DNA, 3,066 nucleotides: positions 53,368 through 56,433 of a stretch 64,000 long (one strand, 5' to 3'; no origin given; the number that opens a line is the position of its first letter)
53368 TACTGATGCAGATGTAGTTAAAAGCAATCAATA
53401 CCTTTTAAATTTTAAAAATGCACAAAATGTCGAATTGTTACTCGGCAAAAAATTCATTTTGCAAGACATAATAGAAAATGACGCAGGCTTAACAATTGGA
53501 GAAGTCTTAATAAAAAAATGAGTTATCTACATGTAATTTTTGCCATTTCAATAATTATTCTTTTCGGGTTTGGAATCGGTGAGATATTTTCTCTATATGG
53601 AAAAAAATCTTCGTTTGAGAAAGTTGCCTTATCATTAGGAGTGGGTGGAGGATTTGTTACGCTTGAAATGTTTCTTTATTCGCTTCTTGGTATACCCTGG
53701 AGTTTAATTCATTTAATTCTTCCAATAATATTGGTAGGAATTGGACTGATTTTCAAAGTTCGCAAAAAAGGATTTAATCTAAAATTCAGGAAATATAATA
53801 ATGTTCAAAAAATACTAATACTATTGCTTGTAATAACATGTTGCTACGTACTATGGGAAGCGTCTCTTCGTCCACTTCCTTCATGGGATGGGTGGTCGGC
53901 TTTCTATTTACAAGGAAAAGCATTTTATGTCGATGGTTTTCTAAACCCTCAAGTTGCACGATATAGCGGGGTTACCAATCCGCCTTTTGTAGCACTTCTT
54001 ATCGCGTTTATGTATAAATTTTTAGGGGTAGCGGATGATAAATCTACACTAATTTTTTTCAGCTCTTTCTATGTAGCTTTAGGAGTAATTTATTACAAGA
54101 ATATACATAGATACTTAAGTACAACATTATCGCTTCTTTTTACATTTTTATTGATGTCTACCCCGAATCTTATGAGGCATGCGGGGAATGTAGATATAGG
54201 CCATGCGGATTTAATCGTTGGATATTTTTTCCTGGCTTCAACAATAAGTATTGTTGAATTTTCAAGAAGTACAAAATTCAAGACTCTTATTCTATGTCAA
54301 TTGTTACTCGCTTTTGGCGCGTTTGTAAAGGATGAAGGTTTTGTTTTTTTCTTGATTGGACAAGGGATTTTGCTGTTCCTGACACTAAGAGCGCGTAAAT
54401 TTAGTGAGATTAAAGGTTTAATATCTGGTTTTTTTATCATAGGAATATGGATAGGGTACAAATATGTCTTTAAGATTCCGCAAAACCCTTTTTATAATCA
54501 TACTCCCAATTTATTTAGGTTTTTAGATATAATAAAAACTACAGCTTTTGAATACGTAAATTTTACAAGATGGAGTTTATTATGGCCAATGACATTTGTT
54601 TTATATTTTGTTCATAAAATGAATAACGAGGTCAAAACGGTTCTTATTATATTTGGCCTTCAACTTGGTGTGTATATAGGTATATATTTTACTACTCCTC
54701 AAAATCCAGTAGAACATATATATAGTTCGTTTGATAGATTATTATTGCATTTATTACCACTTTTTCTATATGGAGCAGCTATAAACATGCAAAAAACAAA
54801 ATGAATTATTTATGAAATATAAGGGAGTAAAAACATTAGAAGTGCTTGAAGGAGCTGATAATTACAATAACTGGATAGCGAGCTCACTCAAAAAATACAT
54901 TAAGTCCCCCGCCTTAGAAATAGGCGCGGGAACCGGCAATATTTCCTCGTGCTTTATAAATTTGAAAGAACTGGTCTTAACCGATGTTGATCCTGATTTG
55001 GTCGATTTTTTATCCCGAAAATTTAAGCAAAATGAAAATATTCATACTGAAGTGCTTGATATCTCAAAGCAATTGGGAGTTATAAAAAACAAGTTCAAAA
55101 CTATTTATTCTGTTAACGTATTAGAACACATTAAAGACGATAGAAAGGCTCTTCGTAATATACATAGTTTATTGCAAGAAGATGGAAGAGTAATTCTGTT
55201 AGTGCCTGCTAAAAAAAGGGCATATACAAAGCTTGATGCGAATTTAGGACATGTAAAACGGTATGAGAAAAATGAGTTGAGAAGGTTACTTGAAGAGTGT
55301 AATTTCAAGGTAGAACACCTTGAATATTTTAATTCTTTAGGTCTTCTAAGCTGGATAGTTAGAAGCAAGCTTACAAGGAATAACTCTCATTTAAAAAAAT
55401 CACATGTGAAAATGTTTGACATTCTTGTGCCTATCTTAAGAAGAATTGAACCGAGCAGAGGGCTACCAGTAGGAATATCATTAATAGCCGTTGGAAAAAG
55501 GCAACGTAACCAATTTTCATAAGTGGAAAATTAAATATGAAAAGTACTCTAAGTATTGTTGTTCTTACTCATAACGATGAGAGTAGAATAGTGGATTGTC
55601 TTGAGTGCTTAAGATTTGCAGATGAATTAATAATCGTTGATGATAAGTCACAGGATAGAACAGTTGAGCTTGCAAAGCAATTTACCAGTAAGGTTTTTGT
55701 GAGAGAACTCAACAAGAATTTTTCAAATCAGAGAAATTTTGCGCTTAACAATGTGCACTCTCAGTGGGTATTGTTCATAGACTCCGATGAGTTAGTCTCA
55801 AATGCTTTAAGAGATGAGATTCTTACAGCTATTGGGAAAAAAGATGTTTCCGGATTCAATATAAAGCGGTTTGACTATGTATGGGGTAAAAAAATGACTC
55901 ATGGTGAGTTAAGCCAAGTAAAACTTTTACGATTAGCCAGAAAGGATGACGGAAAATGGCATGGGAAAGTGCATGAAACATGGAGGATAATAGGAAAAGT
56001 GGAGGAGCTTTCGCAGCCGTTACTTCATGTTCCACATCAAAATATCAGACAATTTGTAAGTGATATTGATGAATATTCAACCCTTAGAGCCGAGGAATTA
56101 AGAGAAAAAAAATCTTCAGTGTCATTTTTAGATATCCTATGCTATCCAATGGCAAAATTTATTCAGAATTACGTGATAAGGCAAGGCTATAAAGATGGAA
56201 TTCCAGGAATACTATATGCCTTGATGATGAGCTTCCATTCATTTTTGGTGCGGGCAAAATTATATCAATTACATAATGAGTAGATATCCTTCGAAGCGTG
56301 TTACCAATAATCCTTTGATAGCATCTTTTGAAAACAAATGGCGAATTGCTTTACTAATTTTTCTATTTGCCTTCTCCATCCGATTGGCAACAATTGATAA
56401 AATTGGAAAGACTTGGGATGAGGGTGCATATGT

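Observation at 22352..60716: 38 kb glycosylation supercluster with at least nine polytopic GT-C-like membrane proteins and several Dpm1-like GT2 synthases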

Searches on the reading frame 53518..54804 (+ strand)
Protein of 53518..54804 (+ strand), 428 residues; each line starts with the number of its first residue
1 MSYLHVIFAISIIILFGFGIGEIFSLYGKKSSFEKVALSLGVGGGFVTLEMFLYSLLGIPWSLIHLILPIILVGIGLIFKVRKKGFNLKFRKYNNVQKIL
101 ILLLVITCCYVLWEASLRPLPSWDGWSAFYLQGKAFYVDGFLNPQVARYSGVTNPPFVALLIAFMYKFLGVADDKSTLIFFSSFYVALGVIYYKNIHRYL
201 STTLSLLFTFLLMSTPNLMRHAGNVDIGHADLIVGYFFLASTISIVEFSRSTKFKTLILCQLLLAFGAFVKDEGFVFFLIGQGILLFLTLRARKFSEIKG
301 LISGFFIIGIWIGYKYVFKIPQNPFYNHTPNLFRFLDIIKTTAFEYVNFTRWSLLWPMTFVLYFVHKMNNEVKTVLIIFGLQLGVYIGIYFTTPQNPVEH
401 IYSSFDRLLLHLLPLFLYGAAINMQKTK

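Call 5: search_protein_families(library=pfam, proteins=[window:53518-54804:+], max_evalue=0.01)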
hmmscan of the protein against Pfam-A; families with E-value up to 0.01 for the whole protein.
window:53518-54804:+ (428 aa): 0 families

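Call 11: search_protein_families(library=ncbifam, proteins=[window:53518-54804:+], max_evalue=0.01)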
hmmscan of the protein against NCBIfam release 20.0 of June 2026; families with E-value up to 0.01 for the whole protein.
window:53518-54804:+ (428 aa): 1 family
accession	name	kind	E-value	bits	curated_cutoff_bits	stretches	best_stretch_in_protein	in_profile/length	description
NF047510.1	LIC_10190_fam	subfamily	0.0078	15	100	0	182-313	173-300/424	LIC_10190 family membrane protein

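Call 16: search_solved_structures(query=window:53518-54804:+, max_evalue=10)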
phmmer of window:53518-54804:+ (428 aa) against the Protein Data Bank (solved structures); distinct sequences matched with E-value up to 10: 1.
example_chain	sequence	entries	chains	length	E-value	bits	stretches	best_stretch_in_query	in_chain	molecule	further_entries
8vba_A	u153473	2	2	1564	2.6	10.2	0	209-255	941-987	EtpA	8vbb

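Call 22: find_homologous_proteins(query=window:53518-54804:+)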
Query window:53518-54804:+ (428 aa): 10 proteins with E <= 0.001 among 8000 candidates.
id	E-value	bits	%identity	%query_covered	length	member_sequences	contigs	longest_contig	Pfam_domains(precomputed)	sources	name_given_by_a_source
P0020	4.5e-278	940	100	100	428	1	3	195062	-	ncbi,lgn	-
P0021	7.6e-126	439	48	100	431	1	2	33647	PF13231.13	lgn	-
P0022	5.6e-116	406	44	98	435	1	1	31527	-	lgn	-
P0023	2.9e-114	401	46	100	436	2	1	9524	-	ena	-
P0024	2.2e-64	236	35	95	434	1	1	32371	-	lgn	-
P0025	6.5e-55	205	32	95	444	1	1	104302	-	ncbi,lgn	-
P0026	4.4e-21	94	23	93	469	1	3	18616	-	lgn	-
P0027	1.4e-20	92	24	98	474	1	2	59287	PF13231.13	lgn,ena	-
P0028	4.4e-17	80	25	87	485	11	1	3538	-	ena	-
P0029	1.1e-6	46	26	69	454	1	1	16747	PF13231.13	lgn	-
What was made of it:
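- Checked: 3 of 9 non-identical homologues carry PMT_2 (call 22).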

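Call 23: find_encoding_contigs(protein=P0020, flank=2000, max_places=4)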
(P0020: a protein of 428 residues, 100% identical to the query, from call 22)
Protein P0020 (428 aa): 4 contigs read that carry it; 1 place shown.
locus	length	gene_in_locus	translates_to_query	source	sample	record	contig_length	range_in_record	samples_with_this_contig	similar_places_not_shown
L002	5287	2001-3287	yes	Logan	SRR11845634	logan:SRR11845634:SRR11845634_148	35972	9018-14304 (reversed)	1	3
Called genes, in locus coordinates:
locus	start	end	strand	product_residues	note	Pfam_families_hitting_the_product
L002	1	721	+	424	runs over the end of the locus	PF01210:NAD_Gly3P_dh_N (faint), PF02558:ApbA (faint), PF03446:NAD_binding_2 (weak), PF03721:UDPG_MGDP_dh_N, PF03807:F420_oxidored (faint), PF00984:UDPG_MGDP_dh, PF03720:UDPG_MGDP_dh_C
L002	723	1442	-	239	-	PF00535:Glycos_transf_2, PF13641:Glyco_tranf_2_3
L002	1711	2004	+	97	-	-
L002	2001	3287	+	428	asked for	-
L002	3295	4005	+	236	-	PF05219:DREV (faint), PF13489:Methyltransf_23, PF08241:Methyltransf_11, PF08242:Methyltransf_12, PF13649:Methyltransf_25, PF13847:Methyltransf_31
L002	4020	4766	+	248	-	PF00535:Glycos_transf_2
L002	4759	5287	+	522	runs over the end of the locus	PF02366:PMT, PF13231:PMT_2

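Call 39: predict_structure(alignment_id=A2)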
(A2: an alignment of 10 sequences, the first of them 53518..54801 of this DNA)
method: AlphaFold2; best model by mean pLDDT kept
length: 428 residues; sequences in the alignment: 10
mean_pLDDT: 86.7   pTM: 0.90
mean pLDDT of the five models: 86.7, 86.7, 86.1, 86.1, 85.1
residues with pLDDT >= 90: 215; 70-90: 175; 50-70: 35; < 50: 3
segments of 3 or more residues with pLDDT < 50: 121-123
pLDDT, mean of each block of 10 residues (from residue 1): 88 93 87 92 95 91 89 80 56 90 95 76 61 90 80 80 93 86 94 94 94 89 70 94 94 91 94 91 94 88 89 88 72 91 82 78 86 91 91 87 86 94 80
secondary structure, 60 per line:
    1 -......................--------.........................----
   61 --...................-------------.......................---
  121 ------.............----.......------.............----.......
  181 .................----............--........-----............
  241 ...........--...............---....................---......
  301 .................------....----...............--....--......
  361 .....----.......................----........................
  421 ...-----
elements in order: H2-23 H32-56 H63-81 H95-117 H127-139 H144-150 H157-169 H174-197 H202-213 H216-223 H229-251 H254-268 H272-291 H295-317 H324-327 H332-346 H349-352 H355-365 H370-392 H397-423

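Call 45: fold_search(model_id=the predicted structure, library=pdb)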
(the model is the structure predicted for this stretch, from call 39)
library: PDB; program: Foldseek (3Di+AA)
matches with E <= 10: 266; with E <= 0.001: 0
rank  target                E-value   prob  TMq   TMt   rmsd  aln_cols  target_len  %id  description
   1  8pn9_A                7.5e-03  1.00  0.47  0.33  13.1       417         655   12  Structure of human oligosaccharyltransferase OST-A complex bound to NGI-1 (released 2024-05-08)
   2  8b6l_I                1.1e-02  1.00  0.38  0.25  18.9       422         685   12  Subtomogram average of the human Sec61-TRAP-OSTA-translocon (released 2022-12-07)
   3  8agb_A                1.6e-02  1.00  0.40  0.29  13.9       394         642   11  Structure of yeast oligosaccharylransferase complex with lipid-linked oligosaccharide bound (released 2022-12-07)
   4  9n9j_I                2.1e-02  1.00  0.46  0.30  12.8       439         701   13  Structure of a GRP94 folding intermediate engaged with a CCDC134- and FKBP11-bound secretory translocon (released 2025-11-19)
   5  5ezm                  2.3e-02  1.00  0.49  0.41   6.2       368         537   12  Crystal Structure of ArnT from Cupriavidus metallidurans in the apo state (released 2016-02-17)
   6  6ftg_5                4.8e-02  1.00  0.47  0.33  14.1       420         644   14  Subtomogram average of OST-containing ribosome-translocon complexes from canine rough microsomal membranes (released 2018-03-21)
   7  9i5k_A                4.8e-02  1.00  0.42  0.37  16.4       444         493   15  Structure of the Chaetomium thermophilum Pmt4 homodimer (C2 symmetry) (released 2025-12-24)
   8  6c26_A                5.5e-02  1.00  0.47  0.33  11.2       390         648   14  The Cryo-EM structure of a eukaryotic oligosaccharyl transferase complex (released 2018-01-31)
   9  8if8_C                6.0e-02  0.94  0.39  0.30  14.7       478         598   11  Arabinosyltransferase AftA (released 2023-05-31)
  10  6ezn_F                9.6e-02  0.99  0.46  0.33  11.1       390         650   14  Cryo-EM structure of the yeast oligosaccharyltransferase (OST) complex (released 2018-01-17)
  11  7oci_F                1.6e-01  0.98  0.42  0.30  12.3       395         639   13  Cryo-EM structure of yeast Ost6p containing oligosaccharyltransferase complex (released 2022-02-16)
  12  6s7t_A                1.8e-01  0.95  0.40  0.26  10.2       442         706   13  Cryo-EM structure of human oligosaccharyltransferase complex OST-B (released 2019-12-18)
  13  9i5l_A                2.1e-01  0.99  0.39  0.25   6.0       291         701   16  Structure of the Chaetomium thermophilum Pmt4 homodimer (C1 symmetry) (released 2025-12-24)
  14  9dm7_A                2.3e-01  0.89  0.39  0.44  12.0       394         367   15  mannosyltransferase PimE in complex with Fab_E6 (released 2025-06-25)
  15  8if8_B                2.6e-01  0.77  0.39  0.30  14.6       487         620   11  Arabinosyltransferase AftA (released 2023-05-31)
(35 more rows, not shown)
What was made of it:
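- Checked: AF2 pLDDT 86.7; the top 16 PDB hits are all GT-C, but with weak E-values of 7.5e-3 and above (calls 39, 45).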

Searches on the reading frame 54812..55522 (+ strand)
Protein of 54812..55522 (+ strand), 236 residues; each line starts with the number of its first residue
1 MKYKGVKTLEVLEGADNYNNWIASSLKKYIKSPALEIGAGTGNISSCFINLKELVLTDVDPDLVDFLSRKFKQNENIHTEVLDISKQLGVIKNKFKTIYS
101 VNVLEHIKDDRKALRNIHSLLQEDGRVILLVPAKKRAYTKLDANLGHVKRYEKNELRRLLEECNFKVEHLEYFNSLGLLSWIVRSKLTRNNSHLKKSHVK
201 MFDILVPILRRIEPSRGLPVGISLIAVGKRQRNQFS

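Call 5: search_protein_families(library=pfam, proteins=[window:54812-55522:+], max_evalue=0.01)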
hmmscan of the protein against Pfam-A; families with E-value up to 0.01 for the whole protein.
window:54812-55522:+ (236 aa): 9 families
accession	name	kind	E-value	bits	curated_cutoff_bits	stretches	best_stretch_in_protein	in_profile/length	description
PF13489.12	Methyltransf_23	-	1.3e-14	54.6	27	1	34-170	26-164/164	Methyltransferase domain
PF08242.18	Methyltransf_12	-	7.7e-14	52.6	30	1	35-127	1-98/98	Methyltransferase domain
PF08241.18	Methyltransf_11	-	7.4e-12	46.2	21.2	1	35-129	1-95/95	Methyltransferase domain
PF13649.12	Methyltransf_25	-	1.6e-11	45.1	27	1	35-125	2-97/97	Methyltransferase domain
PF13847.12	Methyltransf_31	-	7.1e-09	35.9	27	1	34-161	7-142/145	Methyltransferase domain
PF05219.18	DREV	-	1.8e-05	24.5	26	1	34-168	98-236/265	DREV methyltransferase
PF05401.17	NodS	-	0.00021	21.6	24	1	24-130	37-145/201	Nodulation protein S (NodS)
PF00398.26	RrnaAD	-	0.00096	18.8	24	1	33-79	33-80/263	Ribosomal RNA adenine dimethylase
PF05891.18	Methyltransf_PK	-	0.0016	18.4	27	1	28-171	53-200/218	AdoMet dependent proline di-methyltransferase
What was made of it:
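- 54812..55522 (+): SAM-dependent methyltransferase. Methyltransf_23 1.3e-14 (call 5)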

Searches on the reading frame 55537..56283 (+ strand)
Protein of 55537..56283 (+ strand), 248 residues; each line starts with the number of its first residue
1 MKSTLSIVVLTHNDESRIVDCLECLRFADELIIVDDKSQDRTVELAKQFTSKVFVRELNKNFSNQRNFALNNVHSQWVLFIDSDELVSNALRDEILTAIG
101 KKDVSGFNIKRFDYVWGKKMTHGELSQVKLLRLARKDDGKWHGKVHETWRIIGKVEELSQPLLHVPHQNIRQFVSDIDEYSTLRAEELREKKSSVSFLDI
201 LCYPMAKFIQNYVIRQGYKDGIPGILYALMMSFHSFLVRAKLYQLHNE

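Call 5: search_protein_families(library=pfam, proteins=[window:55537-56283:+], max_evalue=0.01)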
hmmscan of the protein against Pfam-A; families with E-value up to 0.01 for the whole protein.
window:55537-56283:+ (248 aa): 3 families
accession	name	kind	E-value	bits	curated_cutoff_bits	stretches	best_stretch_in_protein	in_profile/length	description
PF00535.33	Glycos_transf_2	-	1e-19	71.5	23.3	1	6-143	1-151/168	Glycosyl transferase family 2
PF13704.12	Glyco_tranf_2_4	-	2.5e-06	28.3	27.5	1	13-88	2-85/98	Glycosyl transferase family 2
PF10111.15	Glyco_tranf_2_2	-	0.00032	20.7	27.3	1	18-100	15-107/276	Glycosyltransferase like family 2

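Call 18: search_protein_families(library=ncbifam, proteins=[window:55537-56283:+], max_evalue=0.00001)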
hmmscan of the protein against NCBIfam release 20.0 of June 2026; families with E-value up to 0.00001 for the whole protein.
window:55537-56283:+ (248 aa): 5 families
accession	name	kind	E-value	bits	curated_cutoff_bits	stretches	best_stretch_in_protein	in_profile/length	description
TIGR04283.1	glyco_like_mftF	equivalog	5.2e-12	45.8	182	1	5-110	1-110/221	TIGR04283 family arsenosugar biosynthesis glycosyltransferase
NF007482.0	PRK10073.1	equivalog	2.7e-10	39.8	423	1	3-102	6-113/334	glycosyltransferase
TIGR04195.1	S_glycosyl_SunS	equivalog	2.2e-09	36.7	350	1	4-92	58-148/421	SunS family peptide S-glycosyltransferase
NF038302.1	EPS_HpsE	equivalog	6.9e-07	28.5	300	1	5-88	3-100/307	hormogonium polysaccharide biosynthesis glycosyltransferase HpsE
NF047683.1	TeichurnBiosyTuaG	equivalog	3.3e-06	26.9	400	1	3-113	6-124/252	teichuronic acid biosynthesis protein TuaG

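Call 48: search_solved_structures(query=window:55537-56283:+, max_evalue=0.01)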
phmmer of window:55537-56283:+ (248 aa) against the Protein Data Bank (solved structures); distinct sequences matched with E-value up to 0.01: 11.
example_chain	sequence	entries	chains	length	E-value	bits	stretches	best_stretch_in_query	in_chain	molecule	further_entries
22ao_A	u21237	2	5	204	8.4e-15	58.6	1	3-149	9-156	GmaR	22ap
7msp_A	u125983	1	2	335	1.3e-08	38.3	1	4-147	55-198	SPbeta prophage-derived glycosyltransferase SunS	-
7msn_A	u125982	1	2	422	2e-08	37.7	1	4-147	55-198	SPbeta prophage-derived glycosyltransferase SunS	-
5tze_C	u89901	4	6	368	1.1e-06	32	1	5-93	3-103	Glycosyl transferase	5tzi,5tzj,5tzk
5tz8_A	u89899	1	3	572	2.9e-06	30.6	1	5-93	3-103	Glycosyl transferase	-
6h1j_A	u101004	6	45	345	1.2e-05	28.6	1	25-112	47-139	Probable ss-1,3-N-acetylglucosaminyltransferase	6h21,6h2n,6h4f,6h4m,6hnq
7msk_A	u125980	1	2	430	1.2e-05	28.6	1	6-86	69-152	Glyco_trans_2-like domain-containing protein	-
3l7m_A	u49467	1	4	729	0.00038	23.7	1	4-91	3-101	Teichoic acid biosynthesis protein F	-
3l7i_A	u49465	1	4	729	0.00038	23.7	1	4-91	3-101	Teichoic acid biosynthesis protein F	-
3l7j_A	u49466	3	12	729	0.00038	23.7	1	4-91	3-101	Teichoic acid biosynthesis protein F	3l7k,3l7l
6p61_A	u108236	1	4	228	0.0013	22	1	3-89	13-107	Glycosyltransferase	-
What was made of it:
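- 55537..56283 (+): Soluble GT2, closest to GmaR/SunS/TarS-type transferases; not Dpm1-like by sequence. PF00535 1e-19 (call 5); PDB GmaR 8.4e-15, SunS 1.3e-8 (call 48); no polyprenyl-P family among NCBIfam hits (call 18)
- On Dpm1/GtrB/ArnC-type polyprenyl-phosphate sugar synthases: The best hits of 55537 are GmaR, SunS and TarS, and no polyprenyl-P family appears (calls 18, 48).
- Checked: The protein at 55537-56283 is closest to GmaR/SunS/TarS (call 48).
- The GT2 just upstream (55537) is closest to the protein/peptide glycosyltransferases GmaR and SunS (call 48).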
